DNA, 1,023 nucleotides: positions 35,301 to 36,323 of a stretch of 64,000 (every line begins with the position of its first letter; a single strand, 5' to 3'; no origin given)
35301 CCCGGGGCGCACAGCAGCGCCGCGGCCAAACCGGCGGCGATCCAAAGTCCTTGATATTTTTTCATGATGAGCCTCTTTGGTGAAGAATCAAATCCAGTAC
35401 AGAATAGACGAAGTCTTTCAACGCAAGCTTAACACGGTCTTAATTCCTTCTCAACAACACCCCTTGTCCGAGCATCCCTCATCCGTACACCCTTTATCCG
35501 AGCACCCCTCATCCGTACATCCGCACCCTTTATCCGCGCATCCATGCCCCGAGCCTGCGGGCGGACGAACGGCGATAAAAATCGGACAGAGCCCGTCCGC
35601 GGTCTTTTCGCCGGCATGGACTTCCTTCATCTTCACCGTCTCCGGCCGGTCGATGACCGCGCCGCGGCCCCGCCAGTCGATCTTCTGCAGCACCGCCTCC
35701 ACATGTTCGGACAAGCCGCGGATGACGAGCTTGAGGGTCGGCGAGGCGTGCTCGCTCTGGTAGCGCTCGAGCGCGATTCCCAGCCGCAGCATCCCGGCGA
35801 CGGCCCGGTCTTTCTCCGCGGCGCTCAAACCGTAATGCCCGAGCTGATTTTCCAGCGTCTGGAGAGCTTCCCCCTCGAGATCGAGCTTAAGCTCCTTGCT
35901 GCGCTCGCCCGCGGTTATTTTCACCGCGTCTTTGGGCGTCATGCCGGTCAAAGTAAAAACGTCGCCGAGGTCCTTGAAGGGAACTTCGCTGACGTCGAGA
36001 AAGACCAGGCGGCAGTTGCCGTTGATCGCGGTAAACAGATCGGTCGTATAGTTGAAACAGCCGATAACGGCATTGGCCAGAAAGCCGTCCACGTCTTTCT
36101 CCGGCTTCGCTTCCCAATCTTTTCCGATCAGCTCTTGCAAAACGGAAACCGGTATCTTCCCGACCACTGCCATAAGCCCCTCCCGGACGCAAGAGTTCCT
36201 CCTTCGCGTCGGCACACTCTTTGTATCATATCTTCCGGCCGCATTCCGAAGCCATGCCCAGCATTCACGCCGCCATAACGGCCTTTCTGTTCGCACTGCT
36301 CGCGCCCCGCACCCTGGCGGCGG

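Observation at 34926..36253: Lower-GC insert with two antisense-oriented Cys-rich/metal-binding protein genes splits the array between paralogs 8 and 9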

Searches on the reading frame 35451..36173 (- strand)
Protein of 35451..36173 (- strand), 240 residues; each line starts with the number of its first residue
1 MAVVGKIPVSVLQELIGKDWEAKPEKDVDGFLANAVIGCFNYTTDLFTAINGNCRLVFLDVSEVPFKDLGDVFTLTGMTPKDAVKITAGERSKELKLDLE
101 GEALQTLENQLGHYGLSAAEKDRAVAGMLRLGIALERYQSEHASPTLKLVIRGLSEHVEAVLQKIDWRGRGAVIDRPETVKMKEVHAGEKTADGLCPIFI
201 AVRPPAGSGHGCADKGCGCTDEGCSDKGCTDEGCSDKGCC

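Call 5: search_protein_families(library=pfam, proteins=[window:35451-36173:-], max_evalue=0.1)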
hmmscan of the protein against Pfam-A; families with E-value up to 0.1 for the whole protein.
window:35451-36173:- (240 aa): 0 families

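Call 6: search_protein_families(library=ncbifam, proteins=[window:35451-36173:-], max_evalue=0.1)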
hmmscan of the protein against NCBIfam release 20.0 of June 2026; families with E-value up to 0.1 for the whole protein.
window:35451-36173:- (240 aa): 0 families

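Call 7: find_homologous_proteins(query=window:35451-36173:-)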
Query window:35451-36173:- (240 aa): 1 proteins with E <= 0.001 among 609 candidates.
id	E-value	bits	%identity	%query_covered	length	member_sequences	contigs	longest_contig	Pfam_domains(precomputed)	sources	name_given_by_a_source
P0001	3.4e-159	546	100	100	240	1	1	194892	-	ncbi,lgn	ncbi:MAG: hypothetical protein ABIJ96_09165 [Elusimicrobiota bacterium]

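Call 15: find_encoding_contigs(protein=P0001, flank=10000, max_places=3)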
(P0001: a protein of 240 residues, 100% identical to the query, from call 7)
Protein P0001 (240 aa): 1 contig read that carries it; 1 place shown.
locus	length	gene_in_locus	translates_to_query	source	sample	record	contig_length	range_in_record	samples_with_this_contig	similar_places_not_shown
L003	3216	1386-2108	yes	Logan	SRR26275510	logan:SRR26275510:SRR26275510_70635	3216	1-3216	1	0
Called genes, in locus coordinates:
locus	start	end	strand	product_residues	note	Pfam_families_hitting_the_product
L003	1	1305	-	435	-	?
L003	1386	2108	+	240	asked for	-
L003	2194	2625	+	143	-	PF19335:HMBD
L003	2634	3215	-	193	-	?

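Call 19: predict_structure(protein=window:35451-36173:-)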
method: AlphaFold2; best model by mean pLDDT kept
length: 240 residues; sequences in the alignment: 1
mean_pLDDT: 34.1   pTM: 0.26
mean pLDDT of the five models: 34.1, 32.4, 31.3, 30.0, 28.8
residues with pLDDT >= 90: 0; 70-90: 0; 50-70: 0; < 50: 240
segments of 3 or more residues with pLDDT < 50: 1-240
pLDDT, mean of each block of 10 residues (from residue 1): 28 36 32 29 24 28 29 28 31 34 42 40 44 41 36 40 38 31 25 28 31 39 45 43
secondary structure, 60 per line:
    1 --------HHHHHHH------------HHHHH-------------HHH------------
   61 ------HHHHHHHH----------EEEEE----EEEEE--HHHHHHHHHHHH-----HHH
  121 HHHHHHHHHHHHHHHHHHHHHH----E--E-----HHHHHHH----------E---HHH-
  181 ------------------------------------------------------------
elements in order: H9-15 H28-32 H67-74 E85-89 E94-98 H101-112 H118-142 H156-162

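Call 23: search_protein_representatives(protein=window:35451-36173:-)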
Query: 240 residues. Proteins with E-value up to 0.001 (for the whole library): 11; up to 1e-10: 4; up to 1e-30: 1. The best 11 are listed.
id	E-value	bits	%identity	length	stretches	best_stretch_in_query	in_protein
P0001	1.1e-159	545.8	100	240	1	1-240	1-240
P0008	2.0e-17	79.9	33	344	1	42-199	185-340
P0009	4.1e-13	65.8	27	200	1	9-201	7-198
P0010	1.0e-12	64.5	25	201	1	2-200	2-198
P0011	5.0e-10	55.7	31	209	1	35-186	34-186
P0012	2.4e-07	46.9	28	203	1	5-199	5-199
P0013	7.1e-06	42.1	34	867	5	42-95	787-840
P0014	8.3e-06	41.9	26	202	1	7-199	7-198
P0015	1.5e-04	37.8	61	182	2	193-239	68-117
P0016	5.8e-04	35.8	26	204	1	31-191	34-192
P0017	9.3e-04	35.1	26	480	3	29-159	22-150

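Call 27: find_homologous_proteins(query=A2, max_evalue=0.01)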
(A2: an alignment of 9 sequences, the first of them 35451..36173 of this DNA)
Query A2 (9 sequences) (240 aa, profile of the alignment): 25 proteins with E <= 0.01 among 5837 candidates.
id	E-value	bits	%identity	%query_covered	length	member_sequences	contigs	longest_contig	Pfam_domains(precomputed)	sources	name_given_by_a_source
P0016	2.6e-69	251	25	71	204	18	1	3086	-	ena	-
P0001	1.8e-68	248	100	100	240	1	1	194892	-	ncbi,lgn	ncbi:MAG: hypothetical protein ABIJ96_09165 [Elusimicrobiota bacterium]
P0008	5.1e-67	243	33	65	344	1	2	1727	PF13431.13,PF13414.13,PF13176.13,PF13428.13,PF14559.13,PF13371.13,PF00515.35,PF13424.13,PF21033.5,PF13432.13,PF13181.13,PF07719.24,PF13174.13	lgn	-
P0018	5.2e-63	230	26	62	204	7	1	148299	-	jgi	jgi:hypothetical protein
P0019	1.5e-62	229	25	62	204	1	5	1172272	-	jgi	jgi:hypothetical protein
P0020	1.8e-62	228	25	62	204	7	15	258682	-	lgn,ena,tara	tara:strand:- start:1704 stop:2318 length:615 start_codon:yes stop_codon:yes gene_type:complete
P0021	3.4e-62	228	24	62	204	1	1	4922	-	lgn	-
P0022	4.2e-61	224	28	61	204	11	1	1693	-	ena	-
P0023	7.4e-61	223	24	62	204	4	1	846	-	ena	-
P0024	9.9e-61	223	26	62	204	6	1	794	-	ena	-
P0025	1.9e-60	222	24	61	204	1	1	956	-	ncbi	-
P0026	2.7e-60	221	24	62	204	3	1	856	-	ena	-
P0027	3.2e-60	221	28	62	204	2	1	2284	-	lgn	-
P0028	3.4e-60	221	26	61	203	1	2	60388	-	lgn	-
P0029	2.4e-59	218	25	61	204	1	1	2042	-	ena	-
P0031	1.9e-57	212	24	62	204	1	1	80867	-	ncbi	-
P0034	1.0e-52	197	25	63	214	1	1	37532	-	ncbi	-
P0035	1.5e-50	190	23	60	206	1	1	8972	-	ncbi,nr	ncbi:MAG: hypothetical protein O7D86_03700 [Proteobacteria bacterium]|nr:hypothetical protein [Pseud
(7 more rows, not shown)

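Call 28: find_encoding_contigs(protein=P0019, flank=6000, max_places=3)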
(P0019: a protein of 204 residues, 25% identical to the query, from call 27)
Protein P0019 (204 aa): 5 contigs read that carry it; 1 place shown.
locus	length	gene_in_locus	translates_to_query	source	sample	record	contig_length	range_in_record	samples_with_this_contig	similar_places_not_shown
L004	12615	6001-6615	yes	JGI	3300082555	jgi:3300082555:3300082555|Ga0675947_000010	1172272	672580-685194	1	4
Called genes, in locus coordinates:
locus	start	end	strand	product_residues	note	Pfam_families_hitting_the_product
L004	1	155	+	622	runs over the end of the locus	PF13360:PQQ_2, PF01011:PQQ, PF13360:PQQ_2, PF13570:Beta-prop_ACSF4 (weak)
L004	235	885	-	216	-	PF21033:RMD1-3 (faint), PF25063:ARM_TT21_C (weak), PF13181:TPR_8 (faint), PF14559:TPR_19 (faint), PF07719:TPR_2 (faint)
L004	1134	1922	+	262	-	PF05118:Asp_Arg_Hydrox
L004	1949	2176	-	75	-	PF00364:Biotin_lipoyl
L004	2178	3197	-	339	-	PF02779:Transket_pyr, PF02780:Transketolase_C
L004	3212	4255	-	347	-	PF00676:E1_dh, PF13292:DXP_synthase_N (weak)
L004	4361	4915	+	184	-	-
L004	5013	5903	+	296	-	PF01040:UbiA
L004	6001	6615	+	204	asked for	-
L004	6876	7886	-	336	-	PF04055:Radical_SAM, PF13353:Fer4_12 (faint)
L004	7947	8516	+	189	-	PF08207:EFP_N, PF01132:EFP, PF09285:Elong-fact-P_C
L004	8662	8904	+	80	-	PF10982:DUF2789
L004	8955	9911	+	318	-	PF00152:tRNA-synt_2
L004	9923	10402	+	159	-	-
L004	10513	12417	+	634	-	PF04851:ResIII (faint), PF00270:DEAD, PF13307:Helicase_C_2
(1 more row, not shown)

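Call 29: find_encoding_contigs(protein=P0028, flank=6000, max_places=2)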
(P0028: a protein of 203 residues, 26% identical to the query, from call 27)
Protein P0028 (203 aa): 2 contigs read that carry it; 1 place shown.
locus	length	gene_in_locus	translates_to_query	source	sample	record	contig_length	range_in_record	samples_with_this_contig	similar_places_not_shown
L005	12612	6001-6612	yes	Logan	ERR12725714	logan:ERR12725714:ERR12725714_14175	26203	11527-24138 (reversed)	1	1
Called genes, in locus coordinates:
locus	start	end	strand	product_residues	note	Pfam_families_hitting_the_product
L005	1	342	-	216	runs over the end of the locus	PF21033:RMD1-3 (faint), PF00515:TPR_1 (faint), PF13181:TPR_8 (faint), PF13432:TPR_16 (faint), PF14559:TPR_19 (weak)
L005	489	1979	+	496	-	PF04909:Amidohydro_2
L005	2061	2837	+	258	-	PF05118:Asp_Arg_Hydrox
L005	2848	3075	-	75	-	PF00364:Biotin_lipoyl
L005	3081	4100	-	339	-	PF02779:Transket_pyr, PF02780:Transketolase_C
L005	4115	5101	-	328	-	PF00676:E1_dh, PF13292:DXP_synthase_N (weak)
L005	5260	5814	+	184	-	-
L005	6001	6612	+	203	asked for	-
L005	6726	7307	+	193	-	-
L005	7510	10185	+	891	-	PF02629:CoA_binding, PF13380:CoA_binding_2, PF13607:Succ_CoA_lig, PF19045:Ligase_CoA_2, PF13549:ATP-grasp_5, PF24948:Citrate_synth_N (weak), PF13302:Acetyltransf_3, PF00583:Acetyltransf_1, +1 more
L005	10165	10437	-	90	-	-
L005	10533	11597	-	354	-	PF04055:Radical_SAM, PF13353:Fer4_12 (weak)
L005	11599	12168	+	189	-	PF08207:EFP_N, PF01132:EFP, PF09285:Elong-fact-P_C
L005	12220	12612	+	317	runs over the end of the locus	PF00152:tRNA-synt_2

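Call 30: find_encoding_contigs(protein=P0034, flank=6000, max_places=2)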
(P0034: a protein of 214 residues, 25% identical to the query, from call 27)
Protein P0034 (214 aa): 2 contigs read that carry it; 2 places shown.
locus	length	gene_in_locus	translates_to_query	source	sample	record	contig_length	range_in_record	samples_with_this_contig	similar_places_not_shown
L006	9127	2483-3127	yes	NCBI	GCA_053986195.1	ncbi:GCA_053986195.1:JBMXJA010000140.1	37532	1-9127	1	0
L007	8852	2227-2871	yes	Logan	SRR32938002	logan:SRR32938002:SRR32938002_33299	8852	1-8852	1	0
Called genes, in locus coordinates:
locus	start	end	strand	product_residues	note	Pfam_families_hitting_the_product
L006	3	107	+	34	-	?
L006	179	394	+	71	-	-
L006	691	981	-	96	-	PF03992:ABM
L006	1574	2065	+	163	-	PF10604:Polyketide_cyc2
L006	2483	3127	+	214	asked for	-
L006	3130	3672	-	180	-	-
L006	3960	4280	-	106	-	-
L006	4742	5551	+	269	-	PF07589:PEP_exosort_dom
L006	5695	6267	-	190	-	PF00440:TetR_N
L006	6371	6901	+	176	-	-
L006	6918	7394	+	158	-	PF13279:4HBT_2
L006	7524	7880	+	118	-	PF14803:Zn_ribbon_Nudix, PF00293:NUDIX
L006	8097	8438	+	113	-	PF11969:DcpS_C, PF01230:HIT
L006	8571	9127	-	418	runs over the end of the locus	PF07498:Rho_N, PF07497:Rho_RNA_bind, PF00006:ATP-synt_ab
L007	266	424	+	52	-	-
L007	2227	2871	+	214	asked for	-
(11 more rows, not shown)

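Call 33: search_protein_families(library=pfam, alignment_id=A3, max_evalue=1)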
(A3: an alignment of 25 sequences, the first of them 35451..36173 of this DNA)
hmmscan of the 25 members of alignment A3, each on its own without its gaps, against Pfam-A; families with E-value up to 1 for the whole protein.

A. member 1, window:35451-36173:- (240 aa): 0 families

B. families by the number of members that match (of 25 scanned): 25 families
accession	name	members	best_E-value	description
PF16854.11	VPS53_C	2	0.12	Vacuolar protein sorting-associated protein 53 C-terminus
PF07719.23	TPR_2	1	2.7e-19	Tetratricopeptide repeat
PF00515.34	TPR_1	1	8.3e-18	Tetratricopeptide repeat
PF13431.12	TPR_17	1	2.5e-16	Tetratricopeptide repeat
PF13424.12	TPR_12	1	4.4e-14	Tetratricopeptide repeat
PF13181.12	TPR_8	1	8.8e-14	Tetratricopeptide repeat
PF13414.12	TPR_11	1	1.2e-13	TPR repeat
PF13432.12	TPR_16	1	9.8e-13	Tetratricopeptide repeat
PF13174.12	TPR_6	1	5.7e-08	Tetratricopeptide repeat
PF13371.12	TPR_9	1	6.9e-08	Tetratricopeptide repeat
PF14559.12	TPR_19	1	8.6e-08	Tetratricopeptide repeat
PF13176.12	TPR_7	1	1.8e-07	Tetratricopeptide repeat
PF13428.12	TPR_14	1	4.9e-06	Tetratricopeptide repeat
PF01239.28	PPTA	1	0.00016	Protein prenyltransferase alpha subunit repeat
PF12895.13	ANAPC3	1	0.00099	Anaphase-promoting complex, cyclosome, subunit 3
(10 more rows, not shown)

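Call 38: predict_structure(alignment_id=A3)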
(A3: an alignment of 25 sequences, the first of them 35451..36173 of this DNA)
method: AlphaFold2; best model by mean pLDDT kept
length: 240 residues; sequences in the alignment: 25
mean_pLDDT: 80.3   pTM: 0.72
mean pLDDT of the five models: 80.3, 80.0, 73.0, 72.7, 71.4
residues with pLDDT >= 90: 82; 70-90: 112; 50-70: 13; < 50: 33
segments of 3 or more residues with pLDDT < 50: 208-240
pLDDT, mean of each block of 10 residues (from residue 1): 77 89 87 85 90 94 93 91 86 81 82 91 90 89 88 94 83 91 84 80 60 42 43 39
secondary structure, 60 per line:
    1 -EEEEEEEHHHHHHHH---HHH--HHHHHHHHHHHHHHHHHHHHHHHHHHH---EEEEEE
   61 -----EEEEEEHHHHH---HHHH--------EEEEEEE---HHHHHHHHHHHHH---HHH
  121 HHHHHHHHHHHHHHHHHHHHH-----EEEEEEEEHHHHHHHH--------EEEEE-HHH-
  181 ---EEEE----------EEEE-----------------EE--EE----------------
elements in order: E2-8 H9-16 H25-51 E55-60 E66-71 H72-76 H80-83 E92-98 H102-114 H118-141 E147-154 H155-162 E171-175 E184-187 E198-201

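Call 47: fold_search(model_id=the predicted structure, library=pdb)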
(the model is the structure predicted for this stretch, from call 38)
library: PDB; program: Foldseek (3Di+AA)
matches with E <= 10: 63; with E <= 0.001: 0
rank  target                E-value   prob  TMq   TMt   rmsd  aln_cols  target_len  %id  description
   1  9f11_G                1.8e-01  0.82  0.25  0.50   5.3       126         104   15  CryoEM structure of the F plasmid relaxosome with oriT DNA ss-27_+3ds+4_+143 and TraI its TE mode, derived from ss-27_ (released 2025-06-04)
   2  9f0x_E                2.0e-01  0.63  0.24  0.45   9.9       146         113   14  CryoEM structure of the F plasmid relaxosome in its pre-initiation state, derived from the ds-27_+143-R Locally-refine (released 2025-06-04)
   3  9f0y_F                2.2e-01  0.66  0.23  0.42   9.9       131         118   16  CryoEM structure of the F plasmid relaxosome with TraI in its TE mode, derived from the ss-27_+8ds+9_+143-R Locally-re (released 2025-06-04)
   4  9f0y_G                2.4e-01  0.66  0.23  0.45   7.6       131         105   14  CryoEM structure of the F plasmid relaxosome with TraI in its TE mode, derived from the ss-27_+8ds+9_+143-R Locally-re (released 2025-06-04)
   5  6oaw_B                2.7e-01  0.21  0.23  0.17   9.5       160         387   18  Crystal structure of a CRISPR Cas-related protein (released 2019-04-10)
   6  2rh3                  5.0e-01  0.41  0.29  0.47   6.3       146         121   10  Crystal structure of plasmid pTiC58 VirC2 (released 2008-10-14)
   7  9f0x_G                7.6e-01  0.47  0.24  0.50   8.7       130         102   15  CryoEM structure of the F plasmid relaxosome in its pre-initiation state, derived from the ds-27_+143-R Locally-refine (released 2025-06-04)
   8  9f12_E                7.6e-01  0.18  0.16  0.31   9.6        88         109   14  CryoEM structure of the F plasmid relaxosome with oriT DNA ss-27_-3ds-2_+143 and TraI its TE mode, derived from ss-27_ (released 2025-06-04)
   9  9f0z_G                8.0e-01  0.38  0.24  0.46   7.9       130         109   17  CryoEM structure of the F plasmid relaxosome with truncated TraI1-863 in its TE mode, derived from the ss-27_+8ds+9_+1 (released 2025-06-04)
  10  9f0x_F                1.0e+00  0.44  0.25  0.46   5.8       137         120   15  CryoEM structure of the F plasmid relaxosome in its pre-initiation state, derived from the ds-27_+143-R Locally-refine (released 2025-06-04)
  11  5v93_g                1.4e+00  0.02  0.10  0.13  18.5       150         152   10  Cryo-EM structure of the 70S ribosome from Mycobacterium tuberculosis bound with Capreomycin (released 2017-09-20)
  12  9f10_E                1.5e+00  0.30  0.25  0.48   7.4       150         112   15  CryoEM structure of the F plasmid relaxosome with TraI in its TE mode, without accessory protein TraM. Derived from th (released 2025-06-04)
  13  9f0z_E                1.5e+00  0.23  0.23  0.44   8.3       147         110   14  CryoEM structure of the F plasmid relaxosome with truncated TraI1-863 in its TE mode, derived from the ss-27_+8ds+9_+1 (released 2025-06-04)
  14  4hj6_B                1.5e+00  0.04  0.13  0.15  14.4       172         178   12  Crystal Structure of Rhodobacter Sphaeroides LOV protein (released 2013-01-16)
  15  7obz_B                1.7e+00  0.05  0.13  0.17  15.4       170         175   10  Structure of RsLOV D109G (released 2021-06-30)
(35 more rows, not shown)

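Call 59: search_solved_structures(query=A3, max_evalue=10, show_alignments=3)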
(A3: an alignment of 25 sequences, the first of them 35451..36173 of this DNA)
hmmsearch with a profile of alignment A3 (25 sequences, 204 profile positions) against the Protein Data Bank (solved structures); distinct sequences matched with E-value up to 10: 3.
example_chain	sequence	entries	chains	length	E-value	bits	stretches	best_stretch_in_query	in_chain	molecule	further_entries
7fac_A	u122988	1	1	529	1.1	11.7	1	6-58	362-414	Non-structural protein 2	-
7mwr_B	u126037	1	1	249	1.4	11.4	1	96-170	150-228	LHD101B4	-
9drl_A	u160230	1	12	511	5.1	9.5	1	97-170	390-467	T33-549_B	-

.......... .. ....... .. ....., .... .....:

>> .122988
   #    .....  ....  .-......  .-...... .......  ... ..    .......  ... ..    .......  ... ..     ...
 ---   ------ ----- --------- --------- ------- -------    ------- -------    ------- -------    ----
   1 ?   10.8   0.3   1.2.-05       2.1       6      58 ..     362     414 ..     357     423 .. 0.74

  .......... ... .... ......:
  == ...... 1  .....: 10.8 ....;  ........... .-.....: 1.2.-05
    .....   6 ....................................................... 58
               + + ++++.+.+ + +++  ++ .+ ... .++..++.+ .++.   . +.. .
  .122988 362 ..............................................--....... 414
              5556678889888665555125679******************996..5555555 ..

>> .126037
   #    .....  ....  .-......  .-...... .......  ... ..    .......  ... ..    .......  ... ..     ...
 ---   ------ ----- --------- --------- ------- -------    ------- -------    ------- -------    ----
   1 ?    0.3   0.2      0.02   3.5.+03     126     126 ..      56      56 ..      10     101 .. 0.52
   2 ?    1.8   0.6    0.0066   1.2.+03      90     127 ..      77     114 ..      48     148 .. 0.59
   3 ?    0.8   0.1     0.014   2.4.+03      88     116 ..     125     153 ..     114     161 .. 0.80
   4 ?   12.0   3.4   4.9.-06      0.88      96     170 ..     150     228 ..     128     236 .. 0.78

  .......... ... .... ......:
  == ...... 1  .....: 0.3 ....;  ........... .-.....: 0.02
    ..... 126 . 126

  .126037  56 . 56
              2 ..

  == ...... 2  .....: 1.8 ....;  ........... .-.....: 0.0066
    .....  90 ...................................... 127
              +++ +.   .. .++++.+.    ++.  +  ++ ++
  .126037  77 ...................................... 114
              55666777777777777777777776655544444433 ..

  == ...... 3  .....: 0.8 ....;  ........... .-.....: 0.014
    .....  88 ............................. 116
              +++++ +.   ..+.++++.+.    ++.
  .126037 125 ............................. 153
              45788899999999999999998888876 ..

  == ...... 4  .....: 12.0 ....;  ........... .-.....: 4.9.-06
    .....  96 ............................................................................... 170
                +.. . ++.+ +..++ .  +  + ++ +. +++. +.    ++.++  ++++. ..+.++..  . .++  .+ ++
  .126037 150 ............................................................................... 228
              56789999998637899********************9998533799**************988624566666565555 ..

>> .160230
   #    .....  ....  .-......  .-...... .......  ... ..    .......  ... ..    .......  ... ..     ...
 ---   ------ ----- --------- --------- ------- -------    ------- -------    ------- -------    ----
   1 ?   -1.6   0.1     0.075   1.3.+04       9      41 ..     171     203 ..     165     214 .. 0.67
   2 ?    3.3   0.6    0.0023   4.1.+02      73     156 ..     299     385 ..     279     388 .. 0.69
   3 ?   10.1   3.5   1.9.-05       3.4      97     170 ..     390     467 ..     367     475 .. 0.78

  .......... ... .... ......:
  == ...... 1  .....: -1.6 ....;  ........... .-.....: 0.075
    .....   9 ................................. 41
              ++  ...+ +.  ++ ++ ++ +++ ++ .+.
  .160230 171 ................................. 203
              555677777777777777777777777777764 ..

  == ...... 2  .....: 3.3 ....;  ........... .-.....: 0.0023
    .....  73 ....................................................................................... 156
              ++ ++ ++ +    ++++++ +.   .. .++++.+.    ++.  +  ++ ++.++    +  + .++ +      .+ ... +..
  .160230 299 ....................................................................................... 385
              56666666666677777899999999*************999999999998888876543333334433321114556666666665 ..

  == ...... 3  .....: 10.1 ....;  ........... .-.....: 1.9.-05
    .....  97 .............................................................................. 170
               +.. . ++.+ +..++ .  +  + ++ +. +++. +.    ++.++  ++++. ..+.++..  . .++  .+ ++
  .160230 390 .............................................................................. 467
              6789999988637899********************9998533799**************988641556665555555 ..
